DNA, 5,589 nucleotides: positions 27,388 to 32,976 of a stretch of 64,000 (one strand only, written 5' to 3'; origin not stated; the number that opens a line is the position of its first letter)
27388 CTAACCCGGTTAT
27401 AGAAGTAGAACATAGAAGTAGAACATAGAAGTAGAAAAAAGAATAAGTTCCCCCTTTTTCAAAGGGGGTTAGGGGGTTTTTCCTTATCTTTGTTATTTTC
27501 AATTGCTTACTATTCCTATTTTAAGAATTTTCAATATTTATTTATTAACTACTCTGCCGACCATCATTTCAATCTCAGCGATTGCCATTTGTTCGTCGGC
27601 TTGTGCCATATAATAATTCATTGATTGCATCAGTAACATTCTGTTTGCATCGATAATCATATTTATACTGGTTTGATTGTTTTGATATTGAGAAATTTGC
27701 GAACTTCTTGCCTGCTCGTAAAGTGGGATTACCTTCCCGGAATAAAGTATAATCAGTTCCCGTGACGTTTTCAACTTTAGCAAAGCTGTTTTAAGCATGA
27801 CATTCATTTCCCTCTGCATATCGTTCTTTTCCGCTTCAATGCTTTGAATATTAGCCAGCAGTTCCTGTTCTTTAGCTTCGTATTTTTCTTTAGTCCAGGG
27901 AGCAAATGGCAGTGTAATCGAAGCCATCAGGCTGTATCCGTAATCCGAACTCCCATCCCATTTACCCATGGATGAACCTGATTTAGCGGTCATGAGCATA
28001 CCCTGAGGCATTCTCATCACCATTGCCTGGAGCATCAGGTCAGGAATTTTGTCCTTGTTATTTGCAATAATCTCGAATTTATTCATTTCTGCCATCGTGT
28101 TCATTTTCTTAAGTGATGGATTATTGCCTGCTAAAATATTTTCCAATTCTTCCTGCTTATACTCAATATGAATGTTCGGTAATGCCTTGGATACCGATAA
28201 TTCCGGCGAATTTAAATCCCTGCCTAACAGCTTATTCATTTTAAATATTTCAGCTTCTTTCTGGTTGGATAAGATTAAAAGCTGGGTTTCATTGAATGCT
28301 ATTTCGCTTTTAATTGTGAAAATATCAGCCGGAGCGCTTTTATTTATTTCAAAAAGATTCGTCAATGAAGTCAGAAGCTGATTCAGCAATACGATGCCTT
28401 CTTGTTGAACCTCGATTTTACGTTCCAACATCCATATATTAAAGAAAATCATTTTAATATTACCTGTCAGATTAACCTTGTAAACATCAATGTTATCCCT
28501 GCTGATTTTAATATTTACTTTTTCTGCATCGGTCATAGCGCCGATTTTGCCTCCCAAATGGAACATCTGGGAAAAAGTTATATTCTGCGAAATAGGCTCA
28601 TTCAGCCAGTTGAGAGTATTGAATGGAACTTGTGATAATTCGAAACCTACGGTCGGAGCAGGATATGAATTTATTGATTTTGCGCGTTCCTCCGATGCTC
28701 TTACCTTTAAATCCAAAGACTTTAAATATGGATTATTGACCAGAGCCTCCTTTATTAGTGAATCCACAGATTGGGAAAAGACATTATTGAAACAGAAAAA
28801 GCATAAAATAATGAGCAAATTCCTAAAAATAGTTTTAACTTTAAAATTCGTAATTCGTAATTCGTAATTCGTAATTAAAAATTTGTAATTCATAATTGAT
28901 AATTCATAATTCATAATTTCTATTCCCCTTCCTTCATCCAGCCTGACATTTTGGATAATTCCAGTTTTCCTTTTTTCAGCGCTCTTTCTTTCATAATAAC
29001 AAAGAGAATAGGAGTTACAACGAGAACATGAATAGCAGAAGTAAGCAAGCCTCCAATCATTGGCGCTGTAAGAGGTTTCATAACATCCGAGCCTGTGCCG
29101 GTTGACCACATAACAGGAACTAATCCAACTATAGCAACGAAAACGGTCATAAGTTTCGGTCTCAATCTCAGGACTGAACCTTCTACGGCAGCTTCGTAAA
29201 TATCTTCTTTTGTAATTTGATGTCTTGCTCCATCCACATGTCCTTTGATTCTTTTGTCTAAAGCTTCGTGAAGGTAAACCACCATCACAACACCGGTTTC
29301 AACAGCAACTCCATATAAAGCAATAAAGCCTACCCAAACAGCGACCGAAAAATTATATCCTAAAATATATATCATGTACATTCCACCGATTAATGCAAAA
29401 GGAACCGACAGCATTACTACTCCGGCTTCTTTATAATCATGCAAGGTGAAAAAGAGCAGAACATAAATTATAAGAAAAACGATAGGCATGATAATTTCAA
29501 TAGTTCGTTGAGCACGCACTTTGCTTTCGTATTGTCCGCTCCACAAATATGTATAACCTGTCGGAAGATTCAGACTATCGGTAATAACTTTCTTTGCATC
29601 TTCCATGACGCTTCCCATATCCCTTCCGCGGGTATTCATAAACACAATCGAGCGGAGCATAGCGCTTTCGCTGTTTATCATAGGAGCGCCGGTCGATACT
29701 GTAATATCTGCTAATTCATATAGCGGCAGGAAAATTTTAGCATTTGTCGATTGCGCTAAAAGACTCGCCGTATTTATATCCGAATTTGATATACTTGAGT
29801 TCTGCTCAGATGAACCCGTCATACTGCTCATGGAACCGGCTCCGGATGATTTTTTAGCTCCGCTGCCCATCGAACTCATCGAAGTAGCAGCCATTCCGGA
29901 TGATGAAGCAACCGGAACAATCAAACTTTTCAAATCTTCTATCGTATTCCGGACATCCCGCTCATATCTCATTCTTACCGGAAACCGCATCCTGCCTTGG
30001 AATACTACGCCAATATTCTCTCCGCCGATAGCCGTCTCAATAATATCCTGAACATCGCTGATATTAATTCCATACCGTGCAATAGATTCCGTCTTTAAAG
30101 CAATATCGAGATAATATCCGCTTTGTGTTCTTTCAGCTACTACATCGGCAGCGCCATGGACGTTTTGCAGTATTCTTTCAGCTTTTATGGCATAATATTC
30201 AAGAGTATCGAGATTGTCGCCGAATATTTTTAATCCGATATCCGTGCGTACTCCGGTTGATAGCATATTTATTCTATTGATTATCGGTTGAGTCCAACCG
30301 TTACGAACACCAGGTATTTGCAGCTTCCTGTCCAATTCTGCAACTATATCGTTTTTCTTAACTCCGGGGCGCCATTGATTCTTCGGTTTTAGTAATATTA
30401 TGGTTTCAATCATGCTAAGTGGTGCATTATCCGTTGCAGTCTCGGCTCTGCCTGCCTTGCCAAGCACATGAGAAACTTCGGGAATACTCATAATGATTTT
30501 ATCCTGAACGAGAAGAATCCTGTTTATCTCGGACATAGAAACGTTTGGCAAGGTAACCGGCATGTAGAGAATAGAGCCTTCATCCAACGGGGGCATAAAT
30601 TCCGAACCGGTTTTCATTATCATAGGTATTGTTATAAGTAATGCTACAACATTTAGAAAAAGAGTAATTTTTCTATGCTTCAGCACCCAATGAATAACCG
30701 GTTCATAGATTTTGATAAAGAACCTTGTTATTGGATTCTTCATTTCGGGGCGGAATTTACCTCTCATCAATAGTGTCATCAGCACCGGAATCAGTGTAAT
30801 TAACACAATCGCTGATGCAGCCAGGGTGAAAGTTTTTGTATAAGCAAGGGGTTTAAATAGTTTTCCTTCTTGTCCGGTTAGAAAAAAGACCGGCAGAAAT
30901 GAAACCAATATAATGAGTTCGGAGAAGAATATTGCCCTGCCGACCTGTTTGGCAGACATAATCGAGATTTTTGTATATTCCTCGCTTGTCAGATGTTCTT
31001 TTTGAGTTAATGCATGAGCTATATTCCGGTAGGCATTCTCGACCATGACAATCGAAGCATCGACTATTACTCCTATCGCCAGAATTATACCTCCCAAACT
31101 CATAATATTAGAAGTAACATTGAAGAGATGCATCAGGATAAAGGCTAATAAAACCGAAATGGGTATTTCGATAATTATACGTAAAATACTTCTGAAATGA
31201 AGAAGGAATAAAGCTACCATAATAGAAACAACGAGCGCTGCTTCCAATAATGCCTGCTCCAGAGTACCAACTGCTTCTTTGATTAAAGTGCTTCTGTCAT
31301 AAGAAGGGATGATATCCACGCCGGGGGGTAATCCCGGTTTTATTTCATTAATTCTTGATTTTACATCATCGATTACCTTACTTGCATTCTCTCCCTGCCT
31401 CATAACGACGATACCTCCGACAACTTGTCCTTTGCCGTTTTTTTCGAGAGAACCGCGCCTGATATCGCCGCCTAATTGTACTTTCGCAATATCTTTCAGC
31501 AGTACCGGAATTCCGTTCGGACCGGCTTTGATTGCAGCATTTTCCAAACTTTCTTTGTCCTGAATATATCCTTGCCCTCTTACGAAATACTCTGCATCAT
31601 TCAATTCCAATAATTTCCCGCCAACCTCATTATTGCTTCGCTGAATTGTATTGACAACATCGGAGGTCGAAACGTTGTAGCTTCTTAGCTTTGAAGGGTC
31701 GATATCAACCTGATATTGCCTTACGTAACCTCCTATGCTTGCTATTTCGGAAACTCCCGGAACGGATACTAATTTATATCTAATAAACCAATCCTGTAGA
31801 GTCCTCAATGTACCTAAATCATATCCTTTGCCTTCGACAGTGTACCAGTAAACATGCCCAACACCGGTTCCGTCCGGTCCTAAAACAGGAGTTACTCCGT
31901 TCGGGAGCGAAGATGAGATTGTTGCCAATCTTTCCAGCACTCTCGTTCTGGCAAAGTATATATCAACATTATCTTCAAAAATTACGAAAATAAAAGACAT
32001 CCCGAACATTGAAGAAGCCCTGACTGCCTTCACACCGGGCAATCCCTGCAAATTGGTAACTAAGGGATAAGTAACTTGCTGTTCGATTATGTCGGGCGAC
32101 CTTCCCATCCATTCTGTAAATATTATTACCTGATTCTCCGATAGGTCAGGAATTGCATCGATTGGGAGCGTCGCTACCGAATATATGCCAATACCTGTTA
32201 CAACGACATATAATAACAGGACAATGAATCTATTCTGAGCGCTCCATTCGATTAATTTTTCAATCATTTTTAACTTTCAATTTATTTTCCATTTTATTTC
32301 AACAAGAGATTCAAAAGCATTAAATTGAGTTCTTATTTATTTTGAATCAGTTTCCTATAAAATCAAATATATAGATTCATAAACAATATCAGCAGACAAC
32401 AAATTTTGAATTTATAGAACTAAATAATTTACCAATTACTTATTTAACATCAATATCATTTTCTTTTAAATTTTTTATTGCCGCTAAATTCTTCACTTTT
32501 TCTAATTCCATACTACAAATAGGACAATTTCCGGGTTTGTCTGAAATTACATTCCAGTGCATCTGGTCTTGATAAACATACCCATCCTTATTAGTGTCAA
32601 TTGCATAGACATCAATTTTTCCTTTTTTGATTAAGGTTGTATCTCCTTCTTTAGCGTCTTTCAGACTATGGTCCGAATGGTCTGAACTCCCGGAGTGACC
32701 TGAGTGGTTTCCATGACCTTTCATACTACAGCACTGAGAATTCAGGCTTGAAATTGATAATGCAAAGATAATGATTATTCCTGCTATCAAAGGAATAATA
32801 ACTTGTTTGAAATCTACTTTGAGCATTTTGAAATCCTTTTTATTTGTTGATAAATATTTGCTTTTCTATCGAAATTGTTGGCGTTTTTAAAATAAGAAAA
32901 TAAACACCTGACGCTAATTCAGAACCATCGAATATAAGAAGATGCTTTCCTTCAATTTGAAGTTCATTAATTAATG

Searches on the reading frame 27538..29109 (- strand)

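Call 29: search_protein_families(library=pfam, proteins=[window:27538-29109:-], max_evalue=0.0001)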
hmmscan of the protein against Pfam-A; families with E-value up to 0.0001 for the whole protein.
window:27538-29109:- (523 aa): 1 family
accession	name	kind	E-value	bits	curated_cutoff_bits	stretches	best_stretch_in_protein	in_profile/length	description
PF02321.23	OEP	-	5.4e-24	85.5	22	2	116-296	2-187/187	Outer membrane efflux protein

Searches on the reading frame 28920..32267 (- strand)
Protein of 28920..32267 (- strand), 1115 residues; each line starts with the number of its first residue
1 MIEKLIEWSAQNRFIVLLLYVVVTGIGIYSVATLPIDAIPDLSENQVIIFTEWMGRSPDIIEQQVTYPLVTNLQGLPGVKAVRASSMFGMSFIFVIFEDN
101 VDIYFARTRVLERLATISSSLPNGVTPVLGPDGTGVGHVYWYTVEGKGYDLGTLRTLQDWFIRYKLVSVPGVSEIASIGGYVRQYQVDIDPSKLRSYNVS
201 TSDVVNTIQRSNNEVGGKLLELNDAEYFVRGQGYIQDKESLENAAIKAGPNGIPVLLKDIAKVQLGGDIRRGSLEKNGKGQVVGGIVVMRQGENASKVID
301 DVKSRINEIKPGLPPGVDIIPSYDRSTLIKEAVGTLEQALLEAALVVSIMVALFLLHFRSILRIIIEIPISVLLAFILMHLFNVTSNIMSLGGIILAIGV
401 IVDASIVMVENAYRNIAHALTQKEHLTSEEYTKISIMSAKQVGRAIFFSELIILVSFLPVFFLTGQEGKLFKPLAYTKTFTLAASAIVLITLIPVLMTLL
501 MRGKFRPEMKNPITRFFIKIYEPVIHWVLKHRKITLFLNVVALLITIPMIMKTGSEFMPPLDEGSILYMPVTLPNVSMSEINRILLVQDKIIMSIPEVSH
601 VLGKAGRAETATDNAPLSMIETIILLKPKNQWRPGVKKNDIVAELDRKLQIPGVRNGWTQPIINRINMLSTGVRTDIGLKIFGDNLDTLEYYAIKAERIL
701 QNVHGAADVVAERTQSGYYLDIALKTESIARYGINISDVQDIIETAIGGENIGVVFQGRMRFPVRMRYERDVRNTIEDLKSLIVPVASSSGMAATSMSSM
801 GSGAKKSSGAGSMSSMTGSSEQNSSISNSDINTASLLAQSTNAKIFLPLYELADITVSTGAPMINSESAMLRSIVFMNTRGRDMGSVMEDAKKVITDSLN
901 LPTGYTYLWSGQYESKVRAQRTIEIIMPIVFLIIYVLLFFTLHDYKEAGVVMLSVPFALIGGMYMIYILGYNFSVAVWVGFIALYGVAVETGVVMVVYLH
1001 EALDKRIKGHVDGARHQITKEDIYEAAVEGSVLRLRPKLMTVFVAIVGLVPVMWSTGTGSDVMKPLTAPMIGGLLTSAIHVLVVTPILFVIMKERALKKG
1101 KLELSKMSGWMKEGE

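Call 29: search_protein_families(library=pfam, proteins=[window:28920-32267:-], max_evalue=0.0001)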
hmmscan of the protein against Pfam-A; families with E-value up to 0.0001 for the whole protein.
window:28920-32267:- (1115 aa): 1 family
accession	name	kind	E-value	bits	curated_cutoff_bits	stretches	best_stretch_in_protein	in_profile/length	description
PF00873.25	ACR_tran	-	5e-226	753.3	28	2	6-834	2-832/1021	AcrB/AcrD/AcrF family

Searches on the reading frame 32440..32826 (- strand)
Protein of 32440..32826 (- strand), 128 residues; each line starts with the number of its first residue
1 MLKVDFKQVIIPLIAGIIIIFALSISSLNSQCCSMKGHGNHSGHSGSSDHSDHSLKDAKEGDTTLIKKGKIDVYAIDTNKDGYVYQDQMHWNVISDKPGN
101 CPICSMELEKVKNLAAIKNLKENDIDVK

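Call 29: search_protein_families(library=pfam, proteins=[window:32440-32826:-], max_evalue=0.0001)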
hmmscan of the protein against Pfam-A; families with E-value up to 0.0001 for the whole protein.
window:32440-32826:- (128 aa): 1 family
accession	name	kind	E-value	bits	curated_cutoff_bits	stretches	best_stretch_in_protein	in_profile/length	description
PF19335.5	HMBD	-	5.8e-10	39.4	23.6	1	84-111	1-28/28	Heavy metal binding domain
